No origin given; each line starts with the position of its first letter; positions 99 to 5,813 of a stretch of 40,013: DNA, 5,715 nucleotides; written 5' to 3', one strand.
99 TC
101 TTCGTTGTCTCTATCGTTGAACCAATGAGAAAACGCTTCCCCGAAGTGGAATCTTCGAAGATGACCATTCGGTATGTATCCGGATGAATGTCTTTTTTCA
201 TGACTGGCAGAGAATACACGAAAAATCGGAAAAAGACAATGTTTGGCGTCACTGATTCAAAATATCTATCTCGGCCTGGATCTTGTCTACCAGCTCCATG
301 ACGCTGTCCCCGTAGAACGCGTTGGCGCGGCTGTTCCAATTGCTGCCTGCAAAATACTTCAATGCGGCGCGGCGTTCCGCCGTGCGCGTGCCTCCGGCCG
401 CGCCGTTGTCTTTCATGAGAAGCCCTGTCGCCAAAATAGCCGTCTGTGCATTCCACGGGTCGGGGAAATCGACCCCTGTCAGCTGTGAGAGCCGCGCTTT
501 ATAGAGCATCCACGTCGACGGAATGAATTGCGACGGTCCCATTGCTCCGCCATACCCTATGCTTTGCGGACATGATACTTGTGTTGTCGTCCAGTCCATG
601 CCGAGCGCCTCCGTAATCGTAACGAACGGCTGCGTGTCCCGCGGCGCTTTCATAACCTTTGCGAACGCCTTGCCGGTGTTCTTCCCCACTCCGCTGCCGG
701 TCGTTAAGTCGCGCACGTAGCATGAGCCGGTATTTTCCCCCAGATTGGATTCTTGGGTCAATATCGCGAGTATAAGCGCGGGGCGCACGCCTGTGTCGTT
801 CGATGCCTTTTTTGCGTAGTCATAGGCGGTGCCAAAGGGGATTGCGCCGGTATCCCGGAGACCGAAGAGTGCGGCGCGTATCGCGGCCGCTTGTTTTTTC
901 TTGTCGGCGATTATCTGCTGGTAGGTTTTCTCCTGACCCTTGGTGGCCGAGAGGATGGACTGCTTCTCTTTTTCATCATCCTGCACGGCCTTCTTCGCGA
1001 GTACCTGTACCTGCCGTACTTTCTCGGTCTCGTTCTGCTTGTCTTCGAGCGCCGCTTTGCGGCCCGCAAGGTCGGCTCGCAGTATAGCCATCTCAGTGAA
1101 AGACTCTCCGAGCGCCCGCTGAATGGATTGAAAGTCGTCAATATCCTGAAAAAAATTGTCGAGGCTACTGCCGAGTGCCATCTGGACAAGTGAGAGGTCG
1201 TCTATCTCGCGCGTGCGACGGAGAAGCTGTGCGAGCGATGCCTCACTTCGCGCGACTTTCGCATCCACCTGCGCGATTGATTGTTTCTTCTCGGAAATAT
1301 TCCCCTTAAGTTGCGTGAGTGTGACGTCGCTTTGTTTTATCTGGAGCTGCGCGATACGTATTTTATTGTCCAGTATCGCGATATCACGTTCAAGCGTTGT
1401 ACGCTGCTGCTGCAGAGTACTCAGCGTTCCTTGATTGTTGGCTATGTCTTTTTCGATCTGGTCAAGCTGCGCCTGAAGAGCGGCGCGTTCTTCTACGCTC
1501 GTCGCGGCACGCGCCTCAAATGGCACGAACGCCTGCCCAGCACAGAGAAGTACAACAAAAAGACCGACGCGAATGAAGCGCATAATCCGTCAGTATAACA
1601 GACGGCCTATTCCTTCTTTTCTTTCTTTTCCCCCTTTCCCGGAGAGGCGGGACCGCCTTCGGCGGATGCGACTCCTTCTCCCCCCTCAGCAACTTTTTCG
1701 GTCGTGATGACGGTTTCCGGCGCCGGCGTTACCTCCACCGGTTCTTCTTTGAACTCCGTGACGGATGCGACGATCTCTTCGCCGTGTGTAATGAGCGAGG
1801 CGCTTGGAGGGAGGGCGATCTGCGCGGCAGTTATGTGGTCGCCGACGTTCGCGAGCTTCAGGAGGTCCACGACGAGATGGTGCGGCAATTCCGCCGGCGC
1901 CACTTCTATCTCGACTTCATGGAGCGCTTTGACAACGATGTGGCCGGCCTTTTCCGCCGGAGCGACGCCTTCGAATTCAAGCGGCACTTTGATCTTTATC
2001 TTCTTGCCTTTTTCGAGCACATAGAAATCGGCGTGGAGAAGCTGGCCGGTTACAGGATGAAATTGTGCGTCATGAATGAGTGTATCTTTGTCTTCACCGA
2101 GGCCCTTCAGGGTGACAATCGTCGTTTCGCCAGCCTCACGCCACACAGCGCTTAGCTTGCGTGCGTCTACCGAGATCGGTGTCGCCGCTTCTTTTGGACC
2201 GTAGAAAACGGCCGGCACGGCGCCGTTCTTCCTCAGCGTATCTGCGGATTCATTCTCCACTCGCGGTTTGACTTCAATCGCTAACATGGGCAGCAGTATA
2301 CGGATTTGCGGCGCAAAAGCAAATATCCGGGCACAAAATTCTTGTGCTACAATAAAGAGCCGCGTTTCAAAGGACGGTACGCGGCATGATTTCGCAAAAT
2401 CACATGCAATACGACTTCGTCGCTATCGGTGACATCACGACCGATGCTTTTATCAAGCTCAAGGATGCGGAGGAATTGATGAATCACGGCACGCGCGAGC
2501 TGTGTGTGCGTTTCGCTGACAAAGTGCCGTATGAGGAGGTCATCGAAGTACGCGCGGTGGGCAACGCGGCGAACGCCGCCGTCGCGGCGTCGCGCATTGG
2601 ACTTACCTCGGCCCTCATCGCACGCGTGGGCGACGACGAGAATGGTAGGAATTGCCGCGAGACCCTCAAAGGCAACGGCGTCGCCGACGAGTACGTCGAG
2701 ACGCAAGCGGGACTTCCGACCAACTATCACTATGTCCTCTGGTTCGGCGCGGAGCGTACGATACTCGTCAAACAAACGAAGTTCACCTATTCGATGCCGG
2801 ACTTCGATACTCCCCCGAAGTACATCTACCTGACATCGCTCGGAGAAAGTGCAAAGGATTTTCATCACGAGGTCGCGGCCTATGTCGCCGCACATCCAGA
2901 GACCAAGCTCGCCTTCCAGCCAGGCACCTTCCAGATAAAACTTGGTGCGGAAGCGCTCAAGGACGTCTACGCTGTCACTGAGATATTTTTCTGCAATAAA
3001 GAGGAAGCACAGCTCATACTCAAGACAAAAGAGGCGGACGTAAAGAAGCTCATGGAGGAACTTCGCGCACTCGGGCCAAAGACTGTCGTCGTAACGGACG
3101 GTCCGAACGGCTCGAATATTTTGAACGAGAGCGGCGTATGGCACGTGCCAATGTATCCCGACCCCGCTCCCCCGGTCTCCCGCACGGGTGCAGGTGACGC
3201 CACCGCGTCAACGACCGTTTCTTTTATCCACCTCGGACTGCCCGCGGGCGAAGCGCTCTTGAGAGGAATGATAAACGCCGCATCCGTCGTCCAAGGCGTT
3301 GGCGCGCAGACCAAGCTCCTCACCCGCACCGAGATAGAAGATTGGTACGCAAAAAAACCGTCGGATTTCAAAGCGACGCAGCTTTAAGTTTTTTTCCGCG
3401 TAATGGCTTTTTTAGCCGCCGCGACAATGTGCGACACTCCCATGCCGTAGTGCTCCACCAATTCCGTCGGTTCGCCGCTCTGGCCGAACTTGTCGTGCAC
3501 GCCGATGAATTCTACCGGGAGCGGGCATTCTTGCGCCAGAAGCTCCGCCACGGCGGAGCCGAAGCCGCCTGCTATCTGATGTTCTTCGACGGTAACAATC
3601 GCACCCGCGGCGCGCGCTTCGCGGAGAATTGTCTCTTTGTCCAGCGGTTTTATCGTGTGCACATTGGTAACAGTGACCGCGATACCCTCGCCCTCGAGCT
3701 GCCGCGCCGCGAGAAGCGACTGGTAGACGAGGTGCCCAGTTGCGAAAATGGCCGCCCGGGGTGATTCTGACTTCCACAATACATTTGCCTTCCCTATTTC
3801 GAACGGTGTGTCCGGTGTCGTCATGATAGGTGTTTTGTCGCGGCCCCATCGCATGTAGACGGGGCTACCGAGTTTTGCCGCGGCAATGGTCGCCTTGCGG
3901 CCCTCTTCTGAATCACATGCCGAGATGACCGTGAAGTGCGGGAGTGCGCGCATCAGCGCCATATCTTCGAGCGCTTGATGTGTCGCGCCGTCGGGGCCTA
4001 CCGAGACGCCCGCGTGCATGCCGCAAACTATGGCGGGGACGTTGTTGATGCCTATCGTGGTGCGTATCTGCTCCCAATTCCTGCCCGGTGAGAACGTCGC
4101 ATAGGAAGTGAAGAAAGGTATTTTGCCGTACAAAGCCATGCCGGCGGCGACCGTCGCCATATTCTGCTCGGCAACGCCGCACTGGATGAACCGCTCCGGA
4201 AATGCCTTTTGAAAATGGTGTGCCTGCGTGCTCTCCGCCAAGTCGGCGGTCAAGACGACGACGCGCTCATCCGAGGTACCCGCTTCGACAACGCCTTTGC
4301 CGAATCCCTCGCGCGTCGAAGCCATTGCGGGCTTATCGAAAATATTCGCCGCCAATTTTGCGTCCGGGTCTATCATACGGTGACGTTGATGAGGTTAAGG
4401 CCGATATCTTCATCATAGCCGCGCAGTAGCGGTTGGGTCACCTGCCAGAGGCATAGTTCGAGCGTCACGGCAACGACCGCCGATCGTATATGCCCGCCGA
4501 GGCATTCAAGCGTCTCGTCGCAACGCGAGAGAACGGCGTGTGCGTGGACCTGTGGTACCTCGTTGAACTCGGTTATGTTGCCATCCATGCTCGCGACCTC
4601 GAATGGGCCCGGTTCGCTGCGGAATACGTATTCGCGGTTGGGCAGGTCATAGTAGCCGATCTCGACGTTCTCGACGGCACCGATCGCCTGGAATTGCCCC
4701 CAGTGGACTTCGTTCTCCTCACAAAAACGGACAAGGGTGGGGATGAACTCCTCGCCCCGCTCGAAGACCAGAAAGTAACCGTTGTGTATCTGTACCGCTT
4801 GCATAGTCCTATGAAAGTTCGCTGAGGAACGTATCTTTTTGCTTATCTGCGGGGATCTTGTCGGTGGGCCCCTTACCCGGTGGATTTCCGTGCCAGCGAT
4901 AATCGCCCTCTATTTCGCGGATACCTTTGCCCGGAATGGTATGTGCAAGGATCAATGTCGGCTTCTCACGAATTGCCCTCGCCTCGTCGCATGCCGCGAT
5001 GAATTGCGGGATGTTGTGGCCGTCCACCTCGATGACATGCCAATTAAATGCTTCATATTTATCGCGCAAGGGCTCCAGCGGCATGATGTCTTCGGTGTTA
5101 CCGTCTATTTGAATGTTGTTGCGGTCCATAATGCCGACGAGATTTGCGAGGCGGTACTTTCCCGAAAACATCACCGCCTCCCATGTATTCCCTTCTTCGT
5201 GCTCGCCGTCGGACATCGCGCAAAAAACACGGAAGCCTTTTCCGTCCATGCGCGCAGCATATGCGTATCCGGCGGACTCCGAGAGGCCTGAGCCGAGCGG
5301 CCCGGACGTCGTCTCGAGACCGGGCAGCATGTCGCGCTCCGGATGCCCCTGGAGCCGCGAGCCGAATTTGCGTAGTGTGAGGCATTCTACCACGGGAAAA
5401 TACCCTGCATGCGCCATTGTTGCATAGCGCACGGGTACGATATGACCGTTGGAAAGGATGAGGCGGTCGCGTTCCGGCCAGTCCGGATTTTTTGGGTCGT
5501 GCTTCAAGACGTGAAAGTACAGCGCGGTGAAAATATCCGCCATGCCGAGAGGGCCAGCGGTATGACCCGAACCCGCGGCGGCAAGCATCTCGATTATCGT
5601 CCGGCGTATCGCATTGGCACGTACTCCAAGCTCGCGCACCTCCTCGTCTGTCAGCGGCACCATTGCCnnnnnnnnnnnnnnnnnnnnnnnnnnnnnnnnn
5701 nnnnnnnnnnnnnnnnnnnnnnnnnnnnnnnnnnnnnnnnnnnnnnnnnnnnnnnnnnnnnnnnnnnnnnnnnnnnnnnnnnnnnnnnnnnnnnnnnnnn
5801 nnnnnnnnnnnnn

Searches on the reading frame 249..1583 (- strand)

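Call 22: search_protein_families(library=pfam, max_evalue=0.01, proteins=[window:249-1583:-])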
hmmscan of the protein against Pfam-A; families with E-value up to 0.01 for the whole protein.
window:249-1583:- (444 aa): 3 families
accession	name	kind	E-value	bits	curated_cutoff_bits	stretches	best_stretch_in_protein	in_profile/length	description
PF13406.11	SLT_2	-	8.7e-09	35.4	24.3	1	253-363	73-171/292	Transglycosylase SLT domain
PF01464.25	SLT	-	0.0013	18.8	21.3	0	256-416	2-100/117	Transglycosylase SLT domain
PF11559.13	ADIP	-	0.0021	18.6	34.3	1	30-111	51-132/151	Afadin- and alpha -actinin-Binding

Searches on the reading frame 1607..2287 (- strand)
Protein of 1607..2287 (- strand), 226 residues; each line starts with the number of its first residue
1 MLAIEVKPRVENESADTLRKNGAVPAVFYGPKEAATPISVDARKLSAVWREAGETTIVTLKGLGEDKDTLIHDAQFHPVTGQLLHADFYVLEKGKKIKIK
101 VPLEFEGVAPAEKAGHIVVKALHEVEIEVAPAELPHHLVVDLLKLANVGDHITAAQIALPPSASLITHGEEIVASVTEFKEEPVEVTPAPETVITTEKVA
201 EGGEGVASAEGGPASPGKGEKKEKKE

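Call 22: search_protein_families(library=pfam, max_evalue=0.01, proteins=[window:1607-2287:-])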
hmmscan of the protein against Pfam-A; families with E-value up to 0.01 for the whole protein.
window:1607-2287:- (226 aa): 2 families
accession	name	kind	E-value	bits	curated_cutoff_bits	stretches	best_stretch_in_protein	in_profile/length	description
PF01386.24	Ribosomal_L25p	-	1.1e-19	71.1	23.6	1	4-88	1-82/82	Ribosomal L25p family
PF14693.11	Ribosomal_TL5_C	-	7.9e-19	68.2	27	1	96-178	1-82/84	Ribosomal protein TL5, C-terminal domain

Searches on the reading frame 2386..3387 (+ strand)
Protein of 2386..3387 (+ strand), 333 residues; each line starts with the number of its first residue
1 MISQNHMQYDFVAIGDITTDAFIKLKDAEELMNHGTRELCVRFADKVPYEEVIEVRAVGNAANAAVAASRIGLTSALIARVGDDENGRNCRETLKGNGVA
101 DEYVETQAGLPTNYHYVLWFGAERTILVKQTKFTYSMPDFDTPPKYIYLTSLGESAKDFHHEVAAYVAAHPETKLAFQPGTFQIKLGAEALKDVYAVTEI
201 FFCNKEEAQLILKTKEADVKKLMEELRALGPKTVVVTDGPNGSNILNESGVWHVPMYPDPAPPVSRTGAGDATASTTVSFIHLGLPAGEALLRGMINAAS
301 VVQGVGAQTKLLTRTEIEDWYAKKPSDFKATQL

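Call 75: search_protein_families(library=pfam, max_evalue=0.01, proteins=[window:2386-3387:+])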
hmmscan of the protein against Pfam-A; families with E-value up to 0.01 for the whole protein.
window:2386-3387:+ (333 aa): 1 family
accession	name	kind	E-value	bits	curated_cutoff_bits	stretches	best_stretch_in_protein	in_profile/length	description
PF00294.29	PfkB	-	3.3e-32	112.5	25.8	1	48-311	26-299/302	pfkB family carbohydrate kinase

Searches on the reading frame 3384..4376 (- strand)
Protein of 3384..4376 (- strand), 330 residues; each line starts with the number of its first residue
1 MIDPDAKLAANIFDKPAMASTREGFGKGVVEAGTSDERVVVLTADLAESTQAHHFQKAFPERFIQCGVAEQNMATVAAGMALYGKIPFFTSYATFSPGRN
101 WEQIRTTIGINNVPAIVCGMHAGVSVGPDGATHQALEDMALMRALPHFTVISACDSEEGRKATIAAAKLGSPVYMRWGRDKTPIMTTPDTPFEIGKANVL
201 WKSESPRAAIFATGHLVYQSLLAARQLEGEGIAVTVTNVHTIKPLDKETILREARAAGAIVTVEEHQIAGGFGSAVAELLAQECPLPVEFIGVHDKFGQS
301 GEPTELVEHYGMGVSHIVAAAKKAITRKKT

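Call 22: search_protein_families(library=pfam, max_evalue=0.01, proteins=[window:3384-4376:-])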
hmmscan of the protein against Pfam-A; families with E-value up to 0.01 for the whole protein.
window:3384-4376:- (330 aa): 3 families
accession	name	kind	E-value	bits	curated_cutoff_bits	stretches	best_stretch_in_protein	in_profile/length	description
PF02779.29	Transket_pyr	-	1.3e-39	136.1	27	1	19-182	3-172/174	Transketolase, pyrimidine binding domain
PF02780.25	Transketolase_C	-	1.1e-26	93.7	25.9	1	197-317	3-124/124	Transketolase, C-terminal domain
PF22613.1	Transketolase_C_1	-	2.3e-05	25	27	1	202-312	7-112/113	Transketolase-like TK C-terminal domain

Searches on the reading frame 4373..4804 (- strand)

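Call 75: search_protein_families(library=pfam, max_evalue=0.01, proteins=[window:4373-4804:-])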
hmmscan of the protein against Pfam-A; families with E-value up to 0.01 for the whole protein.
window:4373-4804:- (143 aa): 1 family
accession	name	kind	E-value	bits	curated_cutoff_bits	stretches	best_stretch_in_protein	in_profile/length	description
PF03479.20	PCC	-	1.3e-23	83.9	25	1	10-122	3-115/117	Plants and Prokaryotes Conserved (PCC) domain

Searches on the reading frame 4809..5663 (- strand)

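Call 22: search_protein_families(library=pfam, max_evalue=0.01, proteins=[window:4809-5663:-])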
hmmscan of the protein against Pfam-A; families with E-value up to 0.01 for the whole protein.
window:4809-5663:- (284 aa): 3 families
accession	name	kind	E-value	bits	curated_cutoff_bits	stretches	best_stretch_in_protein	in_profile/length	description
PF00456.26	Transketolase_N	-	5e-59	200.4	22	1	16-264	6-265/334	Transketolase, thiamine diphosphate binding domain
PF13292.11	DXP_synthase_N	-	7.2e-08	32.5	21.2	1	10-189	16-178/274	1-deoxy-D-xylulose-5-phosphate synthase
PF00676.26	E1_dh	-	1.4e-06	28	22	1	117-238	97-220/300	Dehydrogenase E1 component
